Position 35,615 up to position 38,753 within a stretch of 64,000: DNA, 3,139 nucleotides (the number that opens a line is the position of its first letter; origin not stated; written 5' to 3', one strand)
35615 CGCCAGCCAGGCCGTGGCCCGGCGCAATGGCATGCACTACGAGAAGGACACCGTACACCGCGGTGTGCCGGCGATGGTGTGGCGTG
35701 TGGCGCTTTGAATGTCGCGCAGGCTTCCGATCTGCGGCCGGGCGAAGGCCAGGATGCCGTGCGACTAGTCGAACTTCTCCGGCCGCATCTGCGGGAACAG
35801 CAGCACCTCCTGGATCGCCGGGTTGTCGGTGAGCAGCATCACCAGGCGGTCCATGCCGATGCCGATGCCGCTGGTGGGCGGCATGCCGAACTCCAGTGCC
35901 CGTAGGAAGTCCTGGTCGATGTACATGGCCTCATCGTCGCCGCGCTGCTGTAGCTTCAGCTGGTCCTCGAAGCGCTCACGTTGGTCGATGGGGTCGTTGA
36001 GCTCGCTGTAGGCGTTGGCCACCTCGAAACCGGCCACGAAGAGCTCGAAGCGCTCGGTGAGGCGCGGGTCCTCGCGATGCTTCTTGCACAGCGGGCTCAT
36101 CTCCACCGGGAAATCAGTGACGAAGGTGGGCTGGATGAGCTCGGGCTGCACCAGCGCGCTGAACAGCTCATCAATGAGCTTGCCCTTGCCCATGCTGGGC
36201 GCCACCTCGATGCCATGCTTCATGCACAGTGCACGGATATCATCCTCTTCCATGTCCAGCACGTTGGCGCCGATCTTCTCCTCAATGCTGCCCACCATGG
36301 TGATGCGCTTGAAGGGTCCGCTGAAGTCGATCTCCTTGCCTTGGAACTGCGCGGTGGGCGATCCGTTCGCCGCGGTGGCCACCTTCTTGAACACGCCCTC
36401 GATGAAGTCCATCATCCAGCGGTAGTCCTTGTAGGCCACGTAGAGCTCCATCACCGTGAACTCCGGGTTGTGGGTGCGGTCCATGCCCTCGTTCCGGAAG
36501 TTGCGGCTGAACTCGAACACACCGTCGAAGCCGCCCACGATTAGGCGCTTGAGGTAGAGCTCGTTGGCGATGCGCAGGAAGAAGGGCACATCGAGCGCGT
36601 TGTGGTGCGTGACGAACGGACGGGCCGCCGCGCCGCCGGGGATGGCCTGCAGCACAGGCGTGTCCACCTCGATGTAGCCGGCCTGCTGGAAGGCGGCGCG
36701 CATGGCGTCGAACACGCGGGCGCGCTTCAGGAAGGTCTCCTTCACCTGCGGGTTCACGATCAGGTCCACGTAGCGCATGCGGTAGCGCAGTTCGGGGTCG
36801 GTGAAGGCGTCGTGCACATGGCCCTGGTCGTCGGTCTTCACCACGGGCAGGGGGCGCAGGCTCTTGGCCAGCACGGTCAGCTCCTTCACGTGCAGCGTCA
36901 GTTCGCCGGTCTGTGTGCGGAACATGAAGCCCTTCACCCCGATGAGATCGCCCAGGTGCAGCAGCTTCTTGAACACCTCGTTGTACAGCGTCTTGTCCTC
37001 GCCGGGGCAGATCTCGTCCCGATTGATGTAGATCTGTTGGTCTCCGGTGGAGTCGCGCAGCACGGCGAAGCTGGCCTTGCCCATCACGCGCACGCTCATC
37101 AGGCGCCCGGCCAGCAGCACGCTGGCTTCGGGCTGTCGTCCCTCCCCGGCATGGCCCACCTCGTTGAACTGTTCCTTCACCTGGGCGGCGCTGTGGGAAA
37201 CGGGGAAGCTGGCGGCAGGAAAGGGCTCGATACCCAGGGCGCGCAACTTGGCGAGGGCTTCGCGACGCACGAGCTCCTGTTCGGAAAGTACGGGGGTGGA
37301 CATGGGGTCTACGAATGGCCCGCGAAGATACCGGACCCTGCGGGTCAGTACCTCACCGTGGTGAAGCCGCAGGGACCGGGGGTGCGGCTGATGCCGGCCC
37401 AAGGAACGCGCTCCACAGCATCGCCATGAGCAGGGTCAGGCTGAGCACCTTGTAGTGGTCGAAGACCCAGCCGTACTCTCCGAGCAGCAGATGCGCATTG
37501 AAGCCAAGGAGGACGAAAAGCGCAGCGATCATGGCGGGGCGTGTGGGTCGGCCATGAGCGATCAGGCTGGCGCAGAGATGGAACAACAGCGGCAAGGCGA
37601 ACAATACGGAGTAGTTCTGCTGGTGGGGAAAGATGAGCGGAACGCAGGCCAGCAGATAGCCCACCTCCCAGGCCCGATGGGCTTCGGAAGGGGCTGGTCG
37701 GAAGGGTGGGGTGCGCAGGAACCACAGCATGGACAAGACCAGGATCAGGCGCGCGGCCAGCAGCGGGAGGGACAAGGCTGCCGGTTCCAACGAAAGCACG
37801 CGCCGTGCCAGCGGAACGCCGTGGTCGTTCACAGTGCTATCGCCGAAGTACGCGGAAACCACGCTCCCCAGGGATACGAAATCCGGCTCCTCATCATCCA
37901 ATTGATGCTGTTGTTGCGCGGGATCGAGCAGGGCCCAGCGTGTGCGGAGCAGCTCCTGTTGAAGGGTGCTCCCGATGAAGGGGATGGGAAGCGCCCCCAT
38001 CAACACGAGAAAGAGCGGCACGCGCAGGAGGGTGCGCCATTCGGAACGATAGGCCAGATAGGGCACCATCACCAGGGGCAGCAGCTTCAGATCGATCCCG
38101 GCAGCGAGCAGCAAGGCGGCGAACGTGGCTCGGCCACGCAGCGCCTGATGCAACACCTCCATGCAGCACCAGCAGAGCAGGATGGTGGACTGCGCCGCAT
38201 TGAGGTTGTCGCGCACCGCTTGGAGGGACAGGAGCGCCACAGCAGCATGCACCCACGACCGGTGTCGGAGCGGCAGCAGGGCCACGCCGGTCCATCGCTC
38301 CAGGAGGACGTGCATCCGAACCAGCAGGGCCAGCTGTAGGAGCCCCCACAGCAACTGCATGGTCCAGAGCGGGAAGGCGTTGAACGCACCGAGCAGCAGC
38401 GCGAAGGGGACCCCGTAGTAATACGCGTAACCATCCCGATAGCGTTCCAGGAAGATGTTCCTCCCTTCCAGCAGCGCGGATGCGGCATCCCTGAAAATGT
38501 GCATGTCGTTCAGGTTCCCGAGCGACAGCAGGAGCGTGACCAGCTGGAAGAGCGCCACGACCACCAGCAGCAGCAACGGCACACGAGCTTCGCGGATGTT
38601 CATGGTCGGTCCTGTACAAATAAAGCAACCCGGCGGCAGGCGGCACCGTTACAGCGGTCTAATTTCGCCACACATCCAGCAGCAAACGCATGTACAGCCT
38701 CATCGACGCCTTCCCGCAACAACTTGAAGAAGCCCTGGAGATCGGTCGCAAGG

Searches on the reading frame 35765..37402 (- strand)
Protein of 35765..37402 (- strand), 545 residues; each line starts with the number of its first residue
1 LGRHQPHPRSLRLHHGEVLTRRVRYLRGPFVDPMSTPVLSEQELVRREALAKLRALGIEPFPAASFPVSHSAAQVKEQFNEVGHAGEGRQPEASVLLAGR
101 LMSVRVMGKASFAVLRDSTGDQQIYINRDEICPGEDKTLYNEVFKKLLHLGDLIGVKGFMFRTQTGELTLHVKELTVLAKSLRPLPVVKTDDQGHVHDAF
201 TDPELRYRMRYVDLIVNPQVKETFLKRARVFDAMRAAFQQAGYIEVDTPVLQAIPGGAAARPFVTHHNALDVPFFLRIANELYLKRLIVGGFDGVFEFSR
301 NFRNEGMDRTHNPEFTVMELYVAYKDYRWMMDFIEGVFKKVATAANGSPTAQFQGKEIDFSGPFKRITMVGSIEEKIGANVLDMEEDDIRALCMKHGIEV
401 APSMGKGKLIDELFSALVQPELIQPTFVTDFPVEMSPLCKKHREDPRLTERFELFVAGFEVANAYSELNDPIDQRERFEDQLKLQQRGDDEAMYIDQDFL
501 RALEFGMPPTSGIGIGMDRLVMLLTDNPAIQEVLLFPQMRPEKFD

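Call 36: search_protein_families(library=pfam, proteins=[window:35765-37402:-], max_evalue=0.01)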
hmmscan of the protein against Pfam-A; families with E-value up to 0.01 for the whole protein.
window:35765-37402:- (545 aa): 3 families
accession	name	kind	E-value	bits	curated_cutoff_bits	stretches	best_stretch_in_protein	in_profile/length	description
PF00152.25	tRNA-synt_2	-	5.8e-92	308.5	25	1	203-539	2-307/308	tRNA synthetases class II (D, K and N)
PF01336.31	tRNA_anti-codon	-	1.1e-12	48.1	27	1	95-178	1-75/75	OB-fold nucleic acid binding domain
PF01409.25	tRNA-synt_2d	-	0.00036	20.5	19.8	0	296-361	106-170/246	tRNA synthetases class II core domain (F)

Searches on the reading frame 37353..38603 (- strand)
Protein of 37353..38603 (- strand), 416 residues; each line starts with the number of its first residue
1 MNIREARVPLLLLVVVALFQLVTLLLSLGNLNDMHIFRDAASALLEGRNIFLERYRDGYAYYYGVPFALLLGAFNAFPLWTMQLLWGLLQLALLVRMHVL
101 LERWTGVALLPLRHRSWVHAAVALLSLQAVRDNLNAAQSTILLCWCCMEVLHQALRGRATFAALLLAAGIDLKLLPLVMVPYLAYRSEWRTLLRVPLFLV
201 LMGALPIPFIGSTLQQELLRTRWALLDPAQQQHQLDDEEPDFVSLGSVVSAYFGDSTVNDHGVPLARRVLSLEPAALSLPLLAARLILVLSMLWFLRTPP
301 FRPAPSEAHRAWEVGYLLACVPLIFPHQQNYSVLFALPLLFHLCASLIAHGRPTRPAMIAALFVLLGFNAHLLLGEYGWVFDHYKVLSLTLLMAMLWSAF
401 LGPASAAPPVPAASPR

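Call 7: search_protein_families(library=pfam, proteins=[window:37353-38603:-], max_evalue=0.1)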
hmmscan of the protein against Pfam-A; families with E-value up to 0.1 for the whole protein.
window:37353-38603:- (416 aa): 1 family
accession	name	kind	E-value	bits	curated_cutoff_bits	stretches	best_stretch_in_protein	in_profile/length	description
PF09594.16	GT87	-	3e-10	40.7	25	1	61-320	1-233/237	Glycosyltransferase family 87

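Call 8: search_protein_families(library=ncbifam, proteins=[window:37353-38603:-], max_evalue=0.1)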
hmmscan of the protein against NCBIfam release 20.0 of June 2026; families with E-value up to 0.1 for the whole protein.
window:37353-38603:- (416 aa): 0 families
